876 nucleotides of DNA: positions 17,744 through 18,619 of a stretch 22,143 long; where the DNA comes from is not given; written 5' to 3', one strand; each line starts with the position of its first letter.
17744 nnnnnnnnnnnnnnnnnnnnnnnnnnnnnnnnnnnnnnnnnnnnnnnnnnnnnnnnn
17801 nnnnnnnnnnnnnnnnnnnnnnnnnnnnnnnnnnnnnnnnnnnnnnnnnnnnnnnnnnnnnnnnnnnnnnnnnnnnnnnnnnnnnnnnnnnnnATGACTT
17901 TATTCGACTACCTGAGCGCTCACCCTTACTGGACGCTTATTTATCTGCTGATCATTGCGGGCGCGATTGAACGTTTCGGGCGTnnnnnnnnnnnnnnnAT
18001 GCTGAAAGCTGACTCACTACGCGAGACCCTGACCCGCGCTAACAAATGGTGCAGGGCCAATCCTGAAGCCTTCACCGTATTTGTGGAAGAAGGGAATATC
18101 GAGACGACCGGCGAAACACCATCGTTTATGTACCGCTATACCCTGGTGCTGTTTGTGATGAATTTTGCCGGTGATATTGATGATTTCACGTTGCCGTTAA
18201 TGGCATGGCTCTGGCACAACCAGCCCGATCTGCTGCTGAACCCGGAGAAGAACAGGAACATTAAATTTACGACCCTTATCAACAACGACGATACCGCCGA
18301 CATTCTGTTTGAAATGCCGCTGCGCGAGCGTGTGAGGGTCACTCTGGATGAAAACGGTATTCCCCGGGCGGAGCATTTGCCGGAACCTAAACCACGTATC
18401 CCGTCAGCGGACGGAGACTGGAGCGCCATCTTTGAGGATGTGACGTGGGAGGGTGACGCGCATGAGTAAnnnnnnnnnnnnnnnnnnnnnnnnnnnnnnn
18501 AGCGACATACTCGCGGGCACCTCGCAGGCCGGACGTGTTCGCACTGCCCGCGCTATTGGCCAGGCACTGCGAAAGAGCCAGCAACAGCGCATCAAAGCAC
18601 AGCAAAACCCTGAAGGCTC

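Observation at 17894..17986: Unannotated 30-aa transmembrane peptide coupled to the o-spanin stop, where P2 has no gene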

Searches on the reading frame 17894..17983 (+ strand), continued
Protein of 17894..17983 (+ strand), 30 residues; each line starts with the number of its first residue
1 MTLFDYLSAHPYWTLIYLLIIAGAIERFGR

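Call 60: find_related_loci(query=A2, collection=metagenome_contigs, flank=3000)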
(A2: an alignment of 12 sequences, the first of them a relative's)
Query A2 (41 aa) in metagenome_contigs; peptide patterns used: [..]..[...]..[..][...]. (x = any residue, [..] = any of these).
24 stretches matched a pattern; 20 encode a relative of the query (tblastn E <= 1e-3); 20 distinct loci.
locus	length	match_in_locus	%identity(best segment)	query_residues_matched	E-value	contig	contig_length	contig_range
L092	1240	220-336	44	1-39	3e-12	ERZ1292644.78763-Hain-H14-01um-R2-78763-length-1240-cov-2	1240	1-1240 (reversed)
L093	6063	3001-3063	71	1-21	2e-9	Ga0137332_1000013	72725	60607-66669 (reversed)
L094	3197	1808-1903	47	1-32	2e-9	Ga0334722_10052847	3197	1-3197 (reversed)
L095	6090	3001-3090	57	1-30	3e-9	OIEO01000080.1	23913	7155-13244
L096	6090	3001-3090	57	1-30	3e-9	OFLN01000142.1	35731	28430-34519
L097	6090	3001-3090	57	1-30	3e-9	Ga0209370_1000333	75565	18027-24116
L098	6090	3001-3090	57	1-30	3e-9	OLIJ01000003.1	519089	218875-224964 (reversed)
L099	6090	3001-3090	57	1-30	3e-9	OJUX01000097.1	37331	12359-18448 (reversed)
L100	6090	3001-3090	57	1-30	3e-9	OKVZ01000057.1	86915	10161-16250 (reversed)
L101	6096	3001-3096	44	1-32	4e-9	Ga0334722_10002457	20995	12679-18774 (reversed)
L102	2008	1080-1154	56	1-25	4e-9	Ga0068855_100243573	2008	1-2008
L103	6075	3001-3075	64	1-25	5e-9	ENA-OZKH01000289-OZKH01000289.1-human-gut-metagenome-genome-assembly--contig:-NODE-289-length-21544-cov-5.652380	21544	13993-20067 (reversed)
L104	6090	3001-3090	53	1-30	1e-8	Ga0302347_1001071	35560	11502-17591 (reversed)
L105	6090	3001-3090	53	1-30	2e-8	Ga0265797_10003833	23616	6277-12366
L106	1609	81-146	64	1-22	4e-8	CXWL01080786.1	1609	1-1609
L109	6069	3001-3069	52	3-25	6e-6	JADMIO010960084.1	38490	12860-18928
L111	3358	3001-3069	57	3-25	3e-5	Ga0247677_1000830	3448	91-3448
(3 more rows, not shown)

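Call 82: search_protein_families(library=padloc, proteins=[window:17894-17983:+, P0033, P0034, P0035, P0036, P0037, P0038, P0039], max_evalue=10)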
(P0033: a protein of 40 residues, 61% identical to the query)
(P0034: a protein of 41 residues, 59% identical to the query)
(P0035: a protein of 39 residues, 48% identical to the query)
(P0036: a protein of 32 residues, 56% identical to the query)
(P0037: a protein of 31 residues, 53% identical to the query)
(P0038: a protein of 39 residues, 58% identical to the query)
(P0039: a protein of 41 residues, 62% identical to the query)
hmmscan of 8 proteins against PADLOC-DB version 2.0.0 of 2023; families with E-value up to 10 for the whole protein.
seq(30 aa): 0 families

P0033 (40 aa): 0 families

P0034 (41 aa): 0 families

P0035 (39 aa): 0 families

P0036 (32 aa): 0 families

P0037 (31 aa): 0 families

P0038 (39 aa): 0 families

P0039 (41 aa): 0 families

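Call 83: search_solved_structures(query=A3, max_evalue=10)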
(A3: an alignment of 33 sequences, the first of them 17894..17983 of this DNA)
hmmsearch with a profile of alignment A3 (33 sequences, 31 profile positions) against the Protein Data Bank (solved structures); distinct sequences matched with E-value up to 10: 7.
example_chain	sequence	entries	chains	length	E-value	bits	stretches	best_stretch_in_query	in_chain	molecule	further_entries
2ps6_A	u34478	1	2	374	1.1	11.8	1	8-16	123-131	Trichodiene synthase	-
2ps4_A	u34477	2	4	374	1.1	11.8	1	8-16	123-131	Trichodiene synthase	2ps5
1yj4_A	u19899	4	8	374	1.1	11.8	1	8-16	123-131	Trichodiene synthase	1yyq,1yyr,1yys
1jfa_A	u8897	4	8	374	1.1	11.8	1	8-16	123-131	TRICHODIENE SYNTHASE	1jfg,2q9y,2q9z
2aek_A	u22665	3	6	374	1.1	11.8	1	8-16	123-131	Trichodiene synthase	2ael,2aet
1kiy_A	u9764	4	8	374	1.1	11.8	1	8-16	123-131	trichodiene synthase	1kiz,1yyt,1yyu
2ps7_A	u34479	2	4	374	1.1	11.8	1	8-16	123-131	Trichodiene synthase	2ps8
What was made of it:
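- Tried and rejected: A PDB sequence search with the family profile gave only chance hits, E about 1 (call 83).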

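Call 84: predict_structure(alignment_id=A3)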
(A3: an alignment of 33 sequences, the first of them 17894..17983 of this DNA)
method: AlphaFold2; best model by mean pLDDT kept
length: 30 residues; sequences in the alignment: 33
mean_pLDDT: 88.9   pTM: 0.43
mean pLDDT of the five models: 88.9, 88.2, 85.6, 85.0, 82.8
residues with pLDDT >= 90: 16; 70-90: 13; 50-70: 1; < 50: 0
segments of 3 or more residues with pLDDT < 50: none
pLDDT, mean of each block of 10 residues (from residue 1): 83 92 91
secondary structure, 60 per line:
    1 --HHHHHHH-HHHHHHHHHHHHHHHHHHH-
elements in order: H3-9 H11-29
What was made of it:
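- On Unnamed 'HPWWT' phage micro-protein family (delimited in this session): Call 84: AlphaFold2 gives helix, kink, helix.
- AlphaFold2 gives helix, His-Pro kink, helix at pLDDT 88.9 (call 84).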

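Call 86: search_dna_similar(query=L058:2212-3789:+, collection=phages, mode=protein, max_evalue=1e-10, max_rows=12)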
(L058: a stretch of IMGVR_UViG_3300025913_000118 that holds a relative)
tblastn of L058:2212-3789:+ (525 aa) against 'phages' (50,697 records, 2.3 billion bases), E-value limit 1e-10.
Records with a match: 1223; places in all: 1224; records where one place covers at least 80% of the query: 710.
Best place of each record, by identity: <60% 1223.
By first word of the organism name: Pseudomonas 305; Escherichia 231; Vibrio 101; Acinetobacter 90; Salmonella 87; Arthrobacter 68; Erwinia 35; Shigella 23; Klebsiella 20; Xanthomonas 20; and 53 more.
By host as written in the record: - 152; Pseudomonas aeruginosa 102; Escherichia coli 64; Arthrobacter sp. ATCC 21022 54; Pseudomonas aeruginosa PAO1 49; Escherichia coli K-12 MG1655 38; Acinetobacter baumannii 35; Vibrio cholerae 19; and 343 more.
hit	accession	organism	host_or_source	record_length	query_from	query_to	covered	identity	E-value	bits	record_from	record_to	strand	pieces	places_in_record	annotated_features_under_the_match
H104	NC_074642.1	Methanoculleus virus L4768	Methanoculleus bourgensis E02.3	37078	39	506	89%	40.1%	6e-73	258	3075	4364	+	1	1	terminase large subunit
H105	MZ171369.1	Methanoculleus virus Blf4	Methanoculleus bourgensis E02.3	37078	39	506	89%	40.1%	6e-73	258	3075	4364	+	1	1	terminase large subunit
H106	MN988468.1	Rhizobium phage RHph_TM3_3_3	Rhizobium phaseoli T3_3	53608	39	503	89%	39.1%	2e-64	233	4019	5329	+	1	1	terminase large subunit protein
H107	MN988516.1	Rhizobium phage RHph_N28_2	Rhizobium etli N731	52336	39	503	89%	37.3%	4e-63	229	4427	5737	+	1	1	terminase large subunit protein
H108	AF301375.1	Methanothermobacter phage psiM100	-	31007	44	504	74%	42.4%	5e-30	230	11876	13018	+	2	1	ORF9: putative large terminase subunit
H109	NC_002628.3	Methanothermobacter phage psiM100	-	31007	44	504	74%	42.4%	5e-30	230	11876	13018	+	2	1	ORF9: terminase large subunit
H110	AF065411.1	Methanobacterium phage psiM2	Methanobacterium thermoautotrophicum ...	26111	44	504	74%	41.7%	4e-30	230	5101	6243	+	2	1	large terminase subunit | transmembrane region | ATP/GTP-binding site motif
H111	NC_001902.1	Methanobacterium phage psiM2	Methanobacterium thermoautotrophicum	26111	44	504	74%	41.7%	4e-30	230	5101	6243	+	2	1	terminase large subunit | transmembrane region | ATP/GTP-binding site motif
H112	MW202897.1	Caudoviricetes sp.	Manatee Spring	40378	37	510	90%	33.5%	1e-53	201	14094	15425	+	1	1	large subunit terminase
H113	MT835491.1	Bacteriophage sp.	human fecal samples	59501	37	503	89%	33.1%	8e-51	193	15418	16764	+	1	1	record has no annotation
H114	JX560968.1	Escherichia phage EC6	Escherichia coli serotype O157:H7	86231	39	508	90%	32.2%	7e-33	166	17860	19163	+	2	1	hypothetical protein | terminase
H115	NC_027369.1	Escherichia phage EC6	Escherichia coli serotype O157:H7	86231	39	508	90%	32.2%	7e-33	166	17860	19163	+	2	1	terminase large subunit | terminase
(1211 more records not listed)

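Call 87: search_dna_similar(query=L080:4896-5714:+, collection=phages, mode=protein, max_evalue=1e-10, max_rows=12)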
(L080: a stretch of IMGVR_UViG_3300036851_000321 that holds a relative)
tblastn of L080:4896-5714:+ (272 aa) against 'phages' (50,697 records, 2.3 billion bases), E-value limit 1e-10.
Records with a match: 128; places in all: 128; records where one place covers at least 80% of the query: 0.
Best place of each record, by identity: <60% 128.
By first word of the organism name: Flavobacterium 78; Gordonia 19; Pseudomonas 10; Burkholderia 6; Bacteriophage 3; Tetraselmis 3; Pseudanabaena 1; Vibrio 1; Shewanella 1; Hujiaoplasma 1; and 5 more.
By host as written in the record: Flavobacterium columnare 62; - 17; Gordonia terrae 3612 17; Pseudomonas aeruginosa 3; Tetraselmis viridis Rouch (Chlorophyta) 3; Burkholderia cenocepacia 2; Flavobacterium columnare B185 2; carbapenem-resistant Pseudomonas aeruginosa YMC11/07/P54 2; and 17 more.
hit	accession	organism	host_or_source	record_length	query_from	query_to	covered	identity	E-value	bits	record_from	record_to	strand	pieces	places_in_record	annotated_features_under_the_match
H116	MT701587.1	Burkholderia phage Magia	Burkholderia cenocepacia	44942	67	238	63%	55.2%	5e-60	210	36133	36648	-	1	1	RecT-like ssDNA annealing protein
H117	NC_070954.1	Burkholderia phage Magia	Burkholderia cenocepacia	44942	67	238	63%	55.2%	5e-60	210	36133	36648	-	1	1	RecT-like ssDNA annealing protein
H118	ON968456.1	Pseudanabaena phage Pan5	Pseudanabaena sp.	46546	69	244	65%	52.8%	2e-54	194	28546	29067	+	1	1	RecT family protein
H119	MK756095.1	Flavobacterium phage FCOV-S2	water sample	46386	68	245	65%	49.7%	3e-51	185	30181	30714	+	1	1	hypothetical protein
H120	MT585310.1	Flavobacterium phage FCOV-F56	Flavobacterium columnare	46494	68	245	65%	49.7%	3e-51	185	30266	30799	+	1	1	hypothetical protein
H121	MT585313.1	Flavobacterium phage V186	Flavobacterium columnare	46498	68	245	65%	49.7%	3e-51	185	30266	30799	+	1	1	hypothetical protein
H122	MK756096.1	Flavobacterium phage V186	water sample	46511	68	245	65%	49.7%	3e-51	185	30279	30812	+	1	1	hypothetical protein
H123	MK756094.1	Flavobacterium phage FCOV-S1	water sample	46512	68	245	65%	49.7%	3e-51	185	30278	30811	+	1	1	hypothetical protein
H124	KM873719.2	Flavobacterium phage FCL-2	Flavobacterium columnare B185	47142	68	245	65%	49.7%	3e-51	185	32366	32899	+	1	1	hypothetical protein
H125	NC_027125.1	Flavobacterium phage FCL-2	Flavobacterium columnare B185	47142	68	245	65%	49.7%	3e-51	185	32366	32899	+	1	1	RecT-like ssDNA annealing protein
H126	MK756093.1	Flavobacterium phage FCOV-F54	water sample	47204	68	245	65%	49.7%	3e-51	185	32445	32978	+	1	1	hypothetical protein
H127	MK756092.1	Flavobacterium phage FCOV-F46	water sample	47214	68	245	65%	49.7%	3e-51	185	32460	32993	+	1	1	hypothetical protein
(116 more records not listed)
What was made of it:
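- Tried and rejected: There were no close cultured relatives, so the hosts remain unknown (calls 86, 87).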

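Call 88: search_protein_families(library=pfam, proteins=[L059:1037-1813:+, L059:2816-3262:+, L059:4135-4740:+, L080:3729-4004:+, L080:4102-4908:+, L091:1957-3081:+, L091:4278-5312:+, L058:4117-5928:+, L111:1135-2556:+, L109:1864-2709:+], max_evalue=0.001)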
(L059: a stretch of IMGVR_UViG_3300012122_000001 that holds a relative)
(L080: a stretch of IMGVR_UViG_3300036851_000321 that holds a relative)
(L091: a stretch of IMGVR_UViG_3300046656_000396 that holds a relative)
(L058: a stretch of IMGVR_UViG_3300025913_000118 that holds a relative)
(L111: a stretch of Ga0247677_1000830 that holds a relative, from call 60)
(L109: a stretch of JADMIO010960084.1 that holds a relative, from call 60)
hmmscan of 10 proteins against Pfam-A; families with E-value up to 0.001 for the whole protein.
L059:1037-1813:+ (258 aa): 1 family
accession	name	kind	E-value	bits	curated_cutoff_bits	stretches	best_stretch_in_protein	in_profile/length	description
PF02511.20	Thy1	-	2.8e-36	125.5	24.8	1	38-237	6-190/191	Thymidylate synthase complementing protein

L059:2816-3262:+ (148 aa): 1 family
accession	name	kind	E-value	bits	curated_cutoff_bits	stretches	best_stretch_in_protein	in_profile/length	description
PF01503.22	PRA-PH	-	0.0001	23.1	21.3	1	10-107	2-86/86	Phosphoribosyl-ATP pyrophosphohydrolase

L059:4135-4740:+ (201 aa): 1 family
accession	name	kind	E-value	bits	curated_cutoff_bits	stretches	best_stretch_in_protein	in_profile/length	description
PF00535.33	Glycos_transf_2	-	2.8e-10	40.8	23.3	1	47-138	69-164/168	Glycosyl transferase family 2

L080:3729-4004:+ (91 aa): 0 families

L080:4102-4908:+ (268 aa): 1 family
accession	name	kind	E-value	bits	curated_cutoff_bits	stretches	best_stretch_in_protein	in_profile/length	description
PF12684.13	DUF3799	-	1.3e-37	130.2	26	1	24-261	1-230/233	PDDEXK-like domain of unknown function (DUF3799)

L091:1957-3081:+ (374 aa): 3 families
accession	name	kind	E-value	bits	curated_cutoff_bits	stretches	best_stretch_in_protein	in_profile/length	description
PF13479.12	AAA_24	-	7.4e-29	101.4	27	1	14-198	2-172/195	AAA domain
PF00154.27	RecA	-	2.6e-05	24.3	27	1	17-96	55-140/262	recA bacterial DNA recombination protein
PF13481.12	AAA_25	-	0.00013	22.1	27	0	13-101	32-158/195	AAA domain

L091:4278-5312:+ (344 aa): 1 family
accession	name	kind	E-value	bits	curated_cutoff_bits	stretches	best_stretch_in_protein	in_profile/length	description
PF00589.27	Phage_integrase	-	1.1e-08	35.5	27.1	1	268-317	118-168/172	Phage integrase family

L058:4117-5928:+ (603 aa): 2 families
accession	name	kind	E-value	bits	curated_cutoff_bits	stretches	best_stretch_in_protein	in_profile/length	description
PF06074.18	Portal_Mu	-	1.9e-47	162.7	23.9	1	92-413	2-315/336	Portal protein of Mu bacteriophage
PF05597.16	Phasin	-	0.00096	19.7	28.8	0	511-572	21-83/126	Poly(hydroxyalcanoate) granule associated protein (phasin)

L111:1135-2556:+ (473 aa): 1 family
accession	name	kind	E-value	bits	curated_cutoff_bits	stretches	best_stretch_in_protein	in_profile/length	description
PF19263.5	DUF5906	-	1.4e-06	29.4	27.6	1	172-275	1-104/114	Family of unknown function (DUF5906)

L109:1864-2709:+ (281 aa): 0 families

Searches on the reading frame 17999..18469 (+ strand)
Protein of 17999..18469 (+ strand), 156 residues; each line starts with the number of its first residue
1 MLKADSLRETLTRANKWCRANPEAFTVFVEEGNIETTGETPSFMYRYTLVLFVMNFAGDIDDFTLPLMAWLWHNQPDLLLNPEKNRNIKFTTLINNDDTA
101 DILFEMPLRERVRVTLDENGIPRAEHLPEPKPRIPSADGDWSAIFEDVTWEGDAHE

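Call 8: search_protein_families(library=phrogs, proteins=[window:17999-18469:+], max_evalue=1)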
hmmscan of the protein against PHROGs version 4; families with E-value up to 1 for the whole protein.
window:17999-18469:+ (156 aa): 3 families
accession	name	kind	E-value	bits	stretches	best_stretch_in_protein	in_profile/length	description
phrog_36427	-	unknown function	5.2e-65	221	1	1-151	1-153/367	-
phrog_65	-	connector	6.8e-55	186.1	1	1-151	1-153/159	tail terminator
phrog_22775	-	unknown function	0.11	13.8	1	77-104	11-38/94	-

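Call 9: search_protein_families(library=pfam, proteins=[window:17999-18469:+], max_evalue=1)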
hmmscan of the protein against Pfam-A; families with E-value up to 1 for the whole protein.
window:17999-18469:+ (156 aa): 1 family
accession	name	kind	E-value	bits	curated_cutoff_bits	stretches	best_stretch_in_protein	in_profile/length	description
PF06891.17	P2_Phage_GpR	-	5e-40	137.2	25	1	1-130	1-133/133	P2 phage tail completion protein R (GpR)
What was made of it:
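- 17999..18469 (+): Tail completion gene R, the downstream neighbour in the same late operon. PF06891 P2_Phage_GpR, 5e-40 (call 9).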
